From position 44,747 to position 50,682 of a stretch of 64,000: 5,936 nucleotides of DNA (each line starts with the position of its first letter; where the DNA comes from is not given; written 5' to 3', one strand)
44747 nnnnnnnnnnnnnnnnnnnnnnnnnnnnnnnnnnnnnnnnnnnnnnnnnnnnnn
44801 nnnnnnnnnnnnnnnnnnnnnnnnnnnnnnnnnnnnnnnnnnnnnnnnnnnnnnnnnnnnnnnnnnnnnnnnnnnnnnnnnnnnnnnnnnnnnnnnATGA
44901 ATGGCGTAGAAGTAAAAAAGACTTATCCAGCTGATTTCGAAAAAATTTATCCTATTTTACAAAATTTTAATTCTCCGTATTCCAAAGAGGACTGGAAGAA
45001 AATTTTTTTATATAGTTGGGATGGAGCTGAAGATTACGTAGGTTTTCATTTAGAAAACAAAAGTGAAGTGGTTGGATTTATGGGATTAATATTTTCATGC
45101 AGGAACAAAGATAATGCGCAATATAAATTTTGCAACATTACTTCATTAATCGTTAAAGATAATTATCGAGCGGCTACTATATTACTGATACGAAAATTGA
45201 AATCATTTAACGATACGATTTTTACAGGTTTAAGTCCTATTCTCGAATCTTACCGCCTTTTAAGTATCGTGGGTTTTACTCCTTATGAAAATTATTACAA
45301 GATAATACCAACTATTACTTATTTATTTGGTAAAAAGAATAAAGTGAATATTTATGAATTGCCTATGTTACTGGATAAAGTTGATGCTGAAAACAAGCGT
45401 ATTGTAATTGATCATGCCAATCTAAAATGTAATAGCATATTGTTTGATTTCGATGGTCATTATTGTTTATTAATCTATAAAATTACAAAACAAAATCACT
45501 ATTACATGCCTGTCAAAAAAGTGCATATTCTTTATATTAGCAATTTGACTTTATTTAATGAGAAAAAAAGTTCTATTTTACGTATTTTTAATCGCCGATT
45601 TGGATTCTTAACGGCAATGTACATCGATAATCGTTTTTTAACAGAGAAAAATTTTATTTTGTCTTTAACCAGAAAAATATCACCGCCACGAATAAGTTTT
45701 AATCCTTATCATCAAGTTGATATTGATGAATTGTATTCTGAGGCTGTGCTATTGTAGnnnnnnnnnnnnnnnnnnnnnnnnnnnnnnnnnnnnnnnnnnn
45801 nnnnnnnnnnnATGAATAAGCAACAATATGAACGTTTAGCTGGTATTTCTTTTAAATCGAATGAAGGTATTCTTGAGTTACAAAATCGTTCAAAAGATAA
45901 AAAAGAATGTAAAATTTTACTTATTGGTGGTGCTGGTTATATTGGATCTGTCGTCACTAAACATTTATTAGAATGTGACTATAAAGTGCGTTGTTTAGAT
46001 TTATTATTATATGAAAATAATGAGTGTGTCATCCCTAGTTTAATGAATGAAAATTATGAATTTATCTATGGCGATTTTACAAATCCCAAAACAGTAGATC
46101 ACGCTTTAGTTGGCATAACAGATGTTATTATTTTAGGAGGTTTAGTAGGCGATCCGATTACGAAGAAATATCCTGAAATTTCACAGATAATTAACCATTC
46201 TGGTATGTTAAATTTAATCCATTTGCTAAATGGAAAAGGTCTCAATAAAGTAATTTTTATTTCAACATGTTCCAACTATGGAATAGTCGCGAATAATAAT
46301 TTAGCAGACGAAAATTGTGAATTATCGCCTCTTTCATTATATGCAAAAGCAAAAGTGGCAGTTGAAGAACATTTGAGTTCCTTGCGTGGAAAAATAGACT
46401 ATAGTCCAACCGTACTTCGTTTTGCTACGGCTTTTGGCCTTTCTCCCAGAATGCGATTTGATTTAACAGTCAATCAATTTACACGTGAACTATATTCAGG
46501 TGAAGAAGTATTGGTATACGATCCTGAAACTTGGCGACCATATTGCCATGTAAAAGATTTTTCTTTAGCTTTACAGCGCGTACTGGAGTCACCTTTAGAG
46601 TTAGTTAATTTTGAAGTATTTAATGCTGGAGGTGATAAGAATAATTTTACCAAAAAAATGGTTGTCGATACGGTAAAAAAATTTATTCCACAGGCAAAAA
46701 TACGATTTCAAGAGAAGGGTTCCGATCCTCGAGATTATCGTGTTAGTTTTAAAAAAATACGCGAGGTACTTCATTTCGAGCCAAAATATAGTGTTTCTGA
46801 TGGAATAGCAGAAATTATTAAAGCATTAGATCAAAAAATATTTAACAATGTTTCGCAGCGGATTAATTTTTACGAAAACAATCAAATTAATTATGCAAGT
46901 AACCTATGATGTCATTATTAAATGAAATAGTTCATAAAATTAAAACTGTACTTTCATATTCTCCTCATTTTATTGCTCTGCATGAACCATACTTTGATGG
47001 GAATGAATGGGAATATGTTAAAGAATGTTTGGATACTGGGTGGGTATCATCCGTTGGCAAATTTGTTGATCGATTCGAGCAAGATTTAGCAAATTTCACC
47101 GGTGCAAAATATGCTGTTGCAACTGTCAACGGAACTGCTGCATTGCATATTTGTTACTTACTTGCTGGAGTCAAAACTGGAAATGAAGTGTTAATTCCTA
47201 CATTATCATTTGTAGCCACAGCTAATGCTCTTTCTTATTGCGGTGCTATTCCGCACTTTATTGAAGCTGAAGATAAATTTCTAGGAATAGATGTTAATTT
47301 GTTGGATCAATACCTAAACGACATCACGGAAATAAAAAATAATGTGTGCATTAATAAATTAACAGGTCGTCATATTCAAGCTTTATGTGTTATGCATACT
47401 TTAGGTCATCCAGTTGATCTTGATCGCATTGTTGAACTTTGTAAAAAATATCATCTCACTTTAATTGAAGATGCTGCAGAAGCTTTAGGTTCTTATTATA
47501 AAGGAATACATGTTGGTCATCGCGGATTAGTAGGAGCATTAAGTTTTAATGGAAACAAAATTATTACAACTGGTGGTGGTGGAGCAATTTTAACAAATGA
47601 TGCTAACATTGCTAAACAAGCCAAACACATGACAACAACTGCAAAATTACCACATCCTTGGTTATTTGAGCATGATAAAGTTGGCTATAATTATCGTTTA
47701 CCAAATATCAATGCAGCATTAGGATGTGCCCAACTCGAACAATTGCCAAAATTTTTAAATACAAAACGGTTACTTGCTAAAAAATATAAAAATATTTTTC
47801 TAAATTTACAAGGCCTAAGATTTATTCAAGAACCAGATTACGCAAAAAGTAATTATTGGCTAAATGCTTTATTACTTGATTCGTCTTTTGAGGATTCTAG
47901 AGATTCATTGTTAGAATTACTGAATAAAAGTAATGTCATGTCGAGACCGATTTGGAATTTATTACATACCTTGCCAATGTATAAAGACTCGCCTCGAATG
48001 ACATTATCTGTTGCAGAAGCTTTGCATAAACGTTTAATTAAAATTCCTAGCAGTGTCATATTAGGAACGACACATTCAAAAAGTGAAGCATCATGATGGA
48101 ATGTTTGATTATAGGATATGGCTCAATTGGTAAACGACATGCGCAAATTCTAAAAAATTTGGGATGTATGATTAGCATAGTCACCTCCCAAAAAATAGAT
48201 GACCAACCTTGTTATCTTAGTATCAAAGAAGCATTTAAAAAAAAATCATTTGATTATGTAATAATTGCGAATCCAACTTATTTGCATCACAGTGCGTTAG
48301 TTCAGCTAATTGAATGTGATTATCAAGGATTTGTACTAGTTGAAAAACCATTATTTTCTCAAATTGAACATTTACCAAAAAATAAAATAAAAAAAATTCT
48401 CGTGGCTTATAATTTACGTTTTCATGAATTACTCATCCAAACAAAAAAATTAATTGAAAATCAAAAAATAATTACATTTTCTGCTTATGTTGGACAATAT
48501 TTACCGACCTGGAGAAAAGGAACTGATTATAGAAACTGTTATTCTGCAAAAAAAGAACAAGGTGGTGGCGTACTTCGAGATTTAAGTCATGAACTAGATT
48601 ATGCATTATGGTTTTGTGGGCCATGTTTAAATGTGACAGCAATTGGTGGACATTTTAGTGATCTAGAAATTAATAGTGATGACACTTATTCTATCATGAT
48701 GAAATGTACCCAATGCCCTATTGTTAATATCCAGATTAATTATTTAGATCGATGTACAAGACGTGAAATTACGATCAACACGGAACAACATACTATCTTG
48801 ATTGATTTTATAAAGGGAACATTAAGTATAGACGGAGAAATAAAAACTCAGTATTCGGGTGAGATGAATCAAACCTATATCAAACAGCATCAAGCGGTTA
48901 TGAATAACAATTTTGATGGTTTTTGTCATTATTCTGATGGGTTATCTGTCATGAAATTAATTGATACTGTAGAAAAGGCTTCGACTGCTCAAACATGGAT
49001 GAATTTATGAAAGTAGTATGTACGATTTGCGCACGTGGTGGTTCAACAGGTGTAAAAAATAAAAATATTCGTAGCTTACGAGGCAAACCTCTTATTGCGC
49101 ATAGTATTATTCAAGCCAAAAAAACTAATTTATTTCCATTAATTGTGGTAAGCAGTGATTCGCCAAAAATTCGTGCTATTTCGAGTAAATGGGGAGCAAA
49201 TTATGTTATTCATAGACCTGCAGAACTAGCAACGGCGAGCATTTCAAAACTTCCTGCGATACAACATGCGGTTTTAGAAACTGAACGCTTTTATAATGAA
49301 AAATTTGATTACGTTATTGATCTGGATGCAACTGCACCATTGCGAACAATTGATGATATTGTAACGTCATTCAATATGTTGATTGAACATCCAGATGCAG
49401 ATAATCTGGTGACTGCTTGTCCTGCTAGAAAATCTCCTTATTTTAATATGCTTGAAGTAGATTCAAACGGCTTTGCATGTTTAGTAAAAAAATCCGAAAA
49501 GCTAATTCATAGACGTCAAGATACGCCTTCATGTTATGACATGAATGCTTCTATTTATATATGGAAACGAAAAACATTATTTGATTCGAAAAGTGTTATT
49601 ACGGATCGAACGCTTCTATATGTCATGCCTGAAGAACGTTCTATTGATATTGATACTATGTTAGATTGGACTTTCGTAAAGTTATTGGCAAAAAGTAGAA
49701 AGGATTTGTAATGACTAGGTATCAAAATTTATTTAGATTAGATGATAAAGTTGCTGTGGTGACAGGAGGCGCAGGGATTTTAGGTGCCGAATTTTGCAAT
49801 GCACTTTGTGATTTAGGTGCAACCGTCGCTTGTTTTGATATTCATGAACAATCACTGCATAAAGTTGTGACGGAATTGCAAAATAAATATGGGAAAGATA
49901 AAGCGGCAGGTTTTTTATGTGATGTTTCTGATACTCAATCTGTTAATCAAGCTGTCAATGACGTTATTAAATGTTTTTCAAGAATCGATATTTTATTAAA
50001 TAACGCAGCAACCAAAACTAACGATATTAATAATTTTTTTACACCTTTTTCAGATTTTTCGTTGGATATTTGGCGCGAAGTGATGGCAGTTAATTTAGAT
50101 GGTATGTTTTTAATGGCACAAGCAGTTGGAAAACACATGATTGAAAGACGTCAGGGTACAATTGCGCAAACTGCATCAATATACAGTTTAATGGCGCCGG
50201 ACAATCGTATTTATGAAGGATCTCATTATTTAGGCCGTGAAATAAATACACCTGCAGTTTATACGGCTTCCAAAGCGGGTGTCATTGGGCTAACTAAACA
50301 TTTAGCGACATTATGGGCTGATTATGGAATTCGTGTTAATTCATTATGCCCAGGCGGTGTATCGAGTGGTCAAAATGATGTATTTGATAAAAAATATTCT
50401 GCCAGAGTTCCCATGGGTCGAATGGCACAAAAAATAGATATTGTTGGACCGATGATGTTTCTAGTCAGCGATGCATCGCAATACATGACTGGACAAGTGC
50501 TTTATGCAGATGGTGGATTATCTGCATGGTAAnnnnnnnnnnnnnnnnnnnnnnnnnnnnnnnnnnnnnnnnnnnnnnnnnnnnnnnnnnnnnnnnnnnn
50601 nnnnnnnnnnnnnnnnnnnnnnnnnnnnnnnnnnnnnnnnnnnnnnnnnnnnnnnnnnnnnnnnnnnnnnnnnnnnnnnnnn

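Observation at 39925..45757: Carrier-protein-dependent acyl/aminoacyl decoration module inside the glycan operon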

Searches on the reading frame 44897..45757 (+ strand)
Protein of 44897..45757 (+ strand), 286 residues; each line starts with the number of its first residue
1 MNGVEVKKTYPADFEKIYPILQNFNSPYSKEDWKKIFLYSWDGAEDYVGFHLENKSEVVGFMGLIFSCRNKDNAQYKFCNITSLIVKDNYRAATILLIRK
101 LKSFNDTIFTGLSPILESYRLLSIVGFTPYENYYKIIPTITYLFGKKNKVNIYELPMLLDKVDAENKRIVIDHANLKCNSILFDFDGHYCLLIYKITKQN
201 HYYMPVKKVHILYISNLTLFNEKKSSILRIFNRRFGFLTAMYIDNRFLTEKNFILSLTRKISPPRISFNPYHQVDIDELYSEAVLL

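Call 4: search_protein_families(library=pfam, proteins=[window:44897-45757:+], max_evalue=0.01)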
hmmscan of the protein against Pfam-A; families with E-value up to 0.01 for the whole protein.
window:44897-45757:+ (286 aa): 0 families

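Call 5: search_protein_families(library=ncbifam, proteins=[window:44897-45757:+], max_evalue=0.01)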
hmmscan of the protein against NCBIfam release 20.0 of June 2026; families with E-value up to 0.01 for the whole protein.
window:44897-45757:+ (286 aa): 0 families

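Call 31: find_homologous_proteins(query=window:44897-45757:+, max_evalue=0.001)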
Query window:44897-45757:+ (286 aa): 32 proteins with E <= 0.001 among 539 candidates.
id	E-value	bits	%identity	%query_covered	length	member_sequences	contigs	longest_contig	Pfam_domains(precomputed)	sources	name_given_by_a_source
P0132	6.3e-124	431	66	100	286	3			-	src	-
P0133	6.5e-124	431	67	100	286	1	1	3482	-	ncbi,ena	-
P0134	3.1e-121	422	63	100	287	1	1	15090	-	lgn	-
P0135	4.8e-119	415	62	100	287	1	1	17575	-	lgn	-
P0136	2.4e-118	413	62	100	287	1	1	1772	-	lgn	-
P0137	1.1e-116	407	63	100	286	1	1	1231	-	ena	-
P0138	3.4e-116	406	61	100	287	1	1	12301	-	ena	-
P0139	2.0e-112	393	61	100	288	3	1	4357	-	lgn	-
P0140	2.0e-110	387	62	100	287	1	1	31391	-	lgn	-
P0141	8.6e-107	375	59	100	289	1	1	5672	-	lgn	-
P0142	2.4e-105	370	56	100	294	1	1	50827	-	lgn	-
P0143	1.9e-104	367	59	100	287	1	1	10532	-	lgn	-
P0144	1.3e-103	364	58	100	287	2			-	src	-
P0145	1.8e-102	361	56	100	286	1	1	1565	-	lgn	-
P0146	6.6e-101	355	56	100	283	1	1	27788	-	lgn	-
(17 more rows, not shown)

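Call 38: predict_structure(alignment_id=A2)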
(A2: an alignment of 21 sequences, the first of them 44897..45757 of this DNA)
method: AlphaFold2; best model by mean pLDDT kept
length: 286 residues; sequences in the alignment: 21
mean_pLDDT: 90.0   pTM: 0.84
mean pLDDT of the five models: 90.0, 87.5, 87.4, 86.5, 85.4
residues with pLDDT >= 90: 190; 70-90: 88; 50-70: 8; < 50: 0
segments of 3 or more residues with pLDDT < 50: none
pLDDT, mean of each block of 10 residues (from residue 1): 89 95 84 87 83 96 91 88 92 92 89 90 92 94 86 96 93 90 96 94 90 94 93 95 89 81 92 78 76
secondary structure, 60 per line:
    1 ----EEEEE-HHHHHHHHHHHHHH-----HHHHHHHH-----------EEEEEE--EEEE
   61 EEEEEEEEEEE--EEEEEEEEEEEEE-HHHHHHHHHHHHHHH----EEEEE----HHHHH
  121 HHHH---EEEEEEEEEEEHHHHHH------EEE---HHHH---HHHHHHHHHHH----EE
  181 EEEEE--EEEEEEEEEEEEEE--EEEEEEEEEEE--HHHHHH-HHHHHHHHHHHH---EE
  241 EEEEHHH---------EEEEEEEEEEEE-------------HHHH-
elements in order: E5-9 H11-24 H30-37 E49-54 E57-71 E74-86 H88-102 E107-111 H116-124 E128-138 H139-144 E151-153 H157-160 H164-174 E179-185 E188-201 E204-214 H217-222 H224-235 E239-244 E257-268 H282-285
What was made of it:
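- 44897..45757 (+): 286-aa orphan protein with a tandem-GNAT fold. Proposed N-acyltransferase that takes the acyl group from the carrier. AF2 pLDDT is 90 (call 38).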

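Call 42: fold_search(model_id=the predicted structure, library=pdb)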
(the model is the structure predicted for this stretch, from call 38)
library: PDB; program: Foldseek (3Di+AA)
matches with E <= 10: 919; with E <= 0.001: 324
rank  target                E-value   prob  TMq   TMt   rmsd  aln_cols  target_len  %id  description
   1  3n7z_B                5.2e-10  1.00  0.61  0.47   5.7       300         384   11  Crystal structure of acetyltransferase from Bacillus anthracis (released 2010-06-16)
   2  3n7z_A                5.9e-10  1.00  0.58  0.46   5.8       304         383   11  Crystal structure of acetyltransferase from Bacillus anthracis (released 2010-06-16)
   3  3n7z_D                7.0e-10  1.00  0.60  0.47   5.7       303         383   11  Crystal structure of acetyltransferase from Bacillus anthracis (released 2010-06-16)
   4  3n7z_C                8.9e-10  1.00  0.59  0.47   6.0       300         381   11  Crystal structure of acetyltransferase from Bacillus anthracis (released 2010-06-16)
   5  3n7z_E                1.1e-09  1.00  0.58  0.46   5.8       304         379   10  Crystal structure of acetyltransferase from Bacillus anthracis (released 2010-06-16)
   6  4uwi                  1.3e-09  1.00  0.48  0.38   8.5       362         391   12  Crystal structure of Aspergillus fumigatus N-myristoyl transferase in complex with myristoyl CoA and a pyrazole sulphona (released 2014-12-03)
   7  8hbs                  1.5e-09  1.00  0.46  0.36   8.6       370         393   11  Crystal of rAlfNmt (released 2023-03-08)
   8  2hv2_C                1.6e-09  1.00  0.58  0.45   5.6       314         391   13  Crystal Structure of Conserved Protein of Unknown Function from Enterococcus faecalis V583 at 2.4 A Resolution, Probab (released 2006-08-29)
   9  4cax                  2.3e-09  1.00  0.46  0.37   8.7       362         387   10  Crystal structure of Aspergillus fumigatus N-myristoyl transferase in complex with myristoyl CoA and a pyrazole sulphona (released 2014-09-17)
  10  4caw                  2.4e-09  1.00  0.45  0.36  10.2       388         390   13  Crystal structure of Aspergillus fumigatus N-myristoyl transferase in complex with myristoyl CoA and a pyrazole sulphona (released 2014-09-17)
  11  2ozg                  3.2e-09  1.00  0.59  0.46   5.4       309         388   13  Crystal structure of GCN5-related N-acetyltransferase (YP_325469.1) from Anabaena variabilis ATCC 29413 at 2.00 A resolu (released 2007-03-13)
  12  3n7z_F                3.6e-09  1.00  0.59  0.46   5.8       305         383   11  Crystal structure of acetyltransferase from Bacillus anthracis (released 2010-06-16)
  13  2i00_C                3.9e-09  1.00  0.56  0.42   6.3       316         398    9  Crystal structure of acetyltransferase (GNAT family) from Enterococcus faecalis (released 2006-09-19)
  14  2hv2_F                4.1e-09  1.00  0.59  0.45   5.5       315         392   12  Crystal Structure of Conserved Protein of Unknown Function from Enterococcus faecalis V583 at 2.4 A Resolution, Probab (released 2006-08-29)
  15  6may_C                4.3e-09  1.00  0.42  0.34   9.8       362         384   11  Crystal structure of N-myristoyl transferase (NMT) G386E mutant from Plasmodium vivax (released 2019-06-05)
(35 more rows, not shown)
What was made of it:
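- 44897..45757 (+): The best Foldseek matches are Eis-like acetyltransferases (E 5e-10, TMq 0.6), N-myristoyltransferases and VipF (call 42).
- On GNAT acyltransferases: The AF2 model (pLDDT 90) matches tandem-GNAT enzymes such as Eis-like proteins, NMT and VipF at E down to 5e-10 and TMq up to 0.61 (calls 38, 42).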

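Call 76: search_protein_families(library=pfam, proteins=[window:44897-45757:+], max_evalue=5)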
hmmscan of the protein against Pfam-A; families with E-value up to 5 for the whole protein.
window:44897-45757:+ (286 aa): 0 families
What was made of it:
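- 44897..45757 (+): No family hit (calls 4, 5, 76).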

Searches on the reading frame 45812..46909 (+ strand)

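Call 6: search_protein_families(library=pfam, proteins=[window:45812-46909:+], max_evalue=0.001)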
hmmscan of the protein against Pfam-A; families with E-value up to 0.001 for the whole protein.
window:45812-46909:+ (365 aa): 5 families
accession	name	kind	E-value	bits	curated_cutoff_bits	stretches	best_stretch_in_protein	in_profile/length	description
PF01370.27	Epimerase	-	1.4e-33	116.7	20.9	1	35-273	1-240/240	NAD dependent epimerase/dehydratase family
PF16363.11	GDP_Man_Dehyd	-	6.4e-19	69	27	1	36-334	1-331/332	GDP-mannose 4,6 dehydratase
PF01073.25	3Beta_HSD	-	3.6e-11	43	22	1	37-185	2-154/280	3-beta hydroxysteroid dehydrogenase/isomerase family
PF13460.12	NAD_binding_10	-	1.4e-06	28.7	27.2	1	39-201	1-140/184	NAD(P)H-binding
PF05368.20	NmrA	-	1.1e-05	25.6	27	1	34-110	4-78/298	NmrA-like family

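Call 82: search_protein_families(library=ncbifam, proteins=[window:45812-46909:+], max_evalue=1e-10)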
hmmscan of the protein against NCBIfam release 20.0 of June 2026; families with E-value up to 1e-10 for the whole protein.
window:45812-46909:+ (365 aa): 4 families
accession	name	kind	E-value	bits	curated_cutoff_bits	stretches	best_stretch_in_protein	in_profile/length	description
TIGR01179.1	galE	equivalog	1.4e-26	93.1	262.3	1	34-214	1-183/332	UDP-glucose 4-epimerase GalE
TIGR01181.1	dTDP_gluc_dehyt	equivalog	5.6e-20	71.7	365.1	1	34-337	1-309/321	dTDP-glucose 4,6-dehydratase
TIGR04180.1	EDH_00030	hypoth_equivalog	4.3e-15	55.6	475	1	35-326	1-296/297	NAD-dependent 4,6-dehydratase LegB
NF007956.0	PRK10675.1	subfamily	1.4e-11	44.1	394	1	34-212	2-185/338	UDP-glucose 4-epimerase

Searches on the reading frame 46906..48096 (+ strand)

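Call 6: search_protein_families(library=pfam, proteins=[window:46906-48096:+], max_evalue=0.001)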
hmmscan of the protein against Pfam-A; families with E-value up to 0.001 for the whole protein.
window:46906-48096:+ (396 aa): 3 families
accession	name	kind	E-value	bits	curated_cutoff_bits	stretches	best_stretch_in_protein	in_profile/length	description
PF01041.23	DegT_DnrJ_EryC1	-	1e-86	291.9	19.8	1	31-388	4-349/360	DegT/DnrJ/EryC1/StrS aminotransferase family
PF00155.27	Aminotran_1_2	-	6.6e-05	22.7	19.7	1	55-190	45-186/361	Aminotransferase class I and II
PF01276.26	OKR_DC_1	-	0.00037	19.8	27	1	62-222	76-235/417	Orn/Lys/Arg decarboxylase, major domain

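Call 82: search_protein_families(library=ncbifam, proteins=[window:46906-48096:+], max_evalue=1e-10)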
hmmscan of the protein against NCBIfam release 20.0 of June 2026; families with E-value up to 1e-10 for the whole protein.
window:46906-48096:+ (396 aa): 7 families
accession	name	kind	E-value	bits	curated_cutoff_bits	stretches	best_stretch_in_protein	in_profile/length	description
TIGR04181.1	NHT_00031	hypoth_equivalog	2.7e-162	539.7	420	1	23-383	1-359/359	LegC family aminotransferase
TIGR03588.1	PseC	equivalog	4e-69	233.4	423.5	1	31-387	10-365/380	UDP-4-amino-4,6-dideoxy-N-acetyl-beta-L-altrosamine transaminase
NF008687.0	PRK11706.1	equivalog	1.8e-47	161.9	375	1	23-382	2-354/375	dTDP-4-amino-4,6-dideoxygalactose transaminase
NF008658.2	PRK11658.1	equivalog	3.7e-46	157.5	631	1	21-381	3-356/379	UDP-4-amino-4-deoxy-L-arabinose aminotransferase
TIGR04427.1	PLP_DesI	equivalog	4.6e-42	144.5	650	1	38-383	38-364/390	dTDP-4-dehydro-6-deoxyglucose aminotransferase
TIGR02379.1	ECA_wecE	subfamily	8e-39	133.5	434.85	1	23-355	2-326/376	dTDP-4-amino-4,6-dideoxy-D-glucose transaminase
NF011936.0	PRK15407.1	equivalog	2.8e-36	125.1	423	1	30-240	44-245/440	lipopolysaccharide biosynthesis protein RfbH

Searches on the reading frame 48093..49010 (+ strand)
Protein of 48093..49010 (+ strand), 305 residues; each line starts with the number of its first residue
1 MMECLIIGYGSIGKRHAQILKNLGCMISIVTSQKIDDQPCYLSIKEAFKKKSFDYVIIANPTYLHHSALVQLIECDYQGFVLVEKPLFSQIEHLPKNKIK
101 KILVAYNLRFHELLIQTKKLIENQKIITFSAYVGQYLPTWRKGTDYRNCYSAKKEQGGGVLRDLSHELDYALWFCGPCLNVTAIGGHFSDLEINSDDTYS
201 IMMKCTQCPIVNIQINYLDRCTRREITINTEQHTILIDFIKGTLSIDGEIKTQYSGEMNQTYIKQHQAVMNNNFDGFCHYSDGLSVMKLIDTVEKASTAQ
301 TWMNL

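Call 6: search_protein_families(library=pfam, proteins=[window:48093-49010:+], max_evalue=0.001)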
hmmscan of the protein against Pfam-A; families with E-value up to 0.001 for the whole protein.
window:48093-49010:+ (305 aa): 3 families
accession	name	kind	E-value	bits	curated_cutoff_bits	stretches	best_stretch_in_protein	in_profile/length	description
PF22725.1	GFO_IDH_MocA_C3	-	4e-09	37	27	1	118-233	5-121/124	GFO/IDH/MocA C-terminal domain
PF01408.29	GFO_IDH_MocA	-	4e-08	34.4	24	1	3-93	2-101/120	Oxidoreductase family, NAD-binding Rossmann fold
PF02894.22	GFO_IDH_MocA_C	-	2.4e-05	24.7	22.9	0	119-204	2-90/218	Oxidoreductase family, C-terminal alpha/beta domain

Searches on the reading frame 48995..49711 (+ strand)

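Call 6: search_protein_families(library=pfam, proteins=[window:48995-49711:+], max_evalue=0.001)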
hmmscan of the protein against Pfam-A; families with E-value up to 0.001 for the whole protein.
window:48995-49711:+ (238 aa): 1 family
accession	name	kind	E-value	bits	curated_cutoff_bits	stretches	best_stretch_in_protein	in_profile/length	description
PF02348.25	CTP_transf_3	-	8e-16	58.9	22.6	1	9-193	2-171/217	Cytidylyltransferase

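Call 82: search_protein_families(library=ncbifam, proteins=[window:48995-49711:+], max_evalue=1e-10)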
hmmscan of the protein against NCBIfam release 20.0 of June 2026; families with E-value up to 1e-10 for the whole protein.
window:48995-49711:+ (238 aa): 1 family
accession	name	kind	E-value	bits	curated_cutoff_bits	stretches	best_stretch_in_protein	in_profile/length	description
TIGR03584.1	PseF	equivalog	1.2e-36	126.5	205.7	1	8-231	1-219/222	pseudaminic acid cytidylyltransferase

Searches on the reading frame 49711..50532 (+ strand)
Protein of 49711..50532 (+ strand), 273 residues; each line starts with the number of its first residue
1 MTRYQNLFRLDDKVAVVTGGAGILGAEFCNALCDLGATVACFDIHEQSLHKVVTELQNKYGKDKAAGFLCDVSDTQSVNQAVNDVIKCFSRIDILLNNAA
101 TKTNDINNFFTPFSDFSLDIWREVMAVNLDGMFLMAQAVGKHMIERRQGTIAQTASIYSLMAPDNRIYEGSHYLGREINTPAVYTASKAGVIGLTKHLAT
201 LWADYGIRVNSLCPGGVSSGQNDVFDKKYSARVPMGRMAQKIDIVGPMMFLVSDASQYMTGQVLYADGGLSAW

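Call 6: search_protein_families(library=pfam, proteins=[window:49711-50532:+], max_evalue=0.001)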
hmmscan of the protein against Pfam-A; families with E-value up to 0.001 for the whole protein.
window:49711-50532:+ (273 aa): 7 families
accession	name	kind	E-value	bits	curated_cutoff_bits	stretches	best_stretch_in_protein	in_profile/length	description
PF13561.12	adh_short_C2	-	3.1e-49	168.1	27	1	24-271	8-236/236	Enoyl-(Acyl carrier protein) reductase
PF00106.31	adh_short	-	2.4e-46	158.1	26.6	1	13-222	1-187/195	short chain dehydrogenase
PF02719.21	Polysacc_synt_2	-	9.5e-07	28.7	20.2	1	16-103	2-89/293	Polysaccharide biosynthesis protein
PF01073.25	3Beta_HSD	-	5.8e-06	26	22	1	16-85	1-67/280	3-beta hydroxysteroid dehydrogenase/isomerase family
PF08659.16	KR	-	9.3e-06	26.1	22.6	1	16-141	4-125/180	KR domain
PF01370.27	Epimerase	-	0.00019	21.3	20.9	1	16-211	2-166/240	NAD dependent epimerase/dehydratase family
PF02737.24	3HCDH_N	-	0.00042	20.7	22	1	13-70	1-56/180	3-hydroxyacyl-CoA dehydrogenase, NAD binding domain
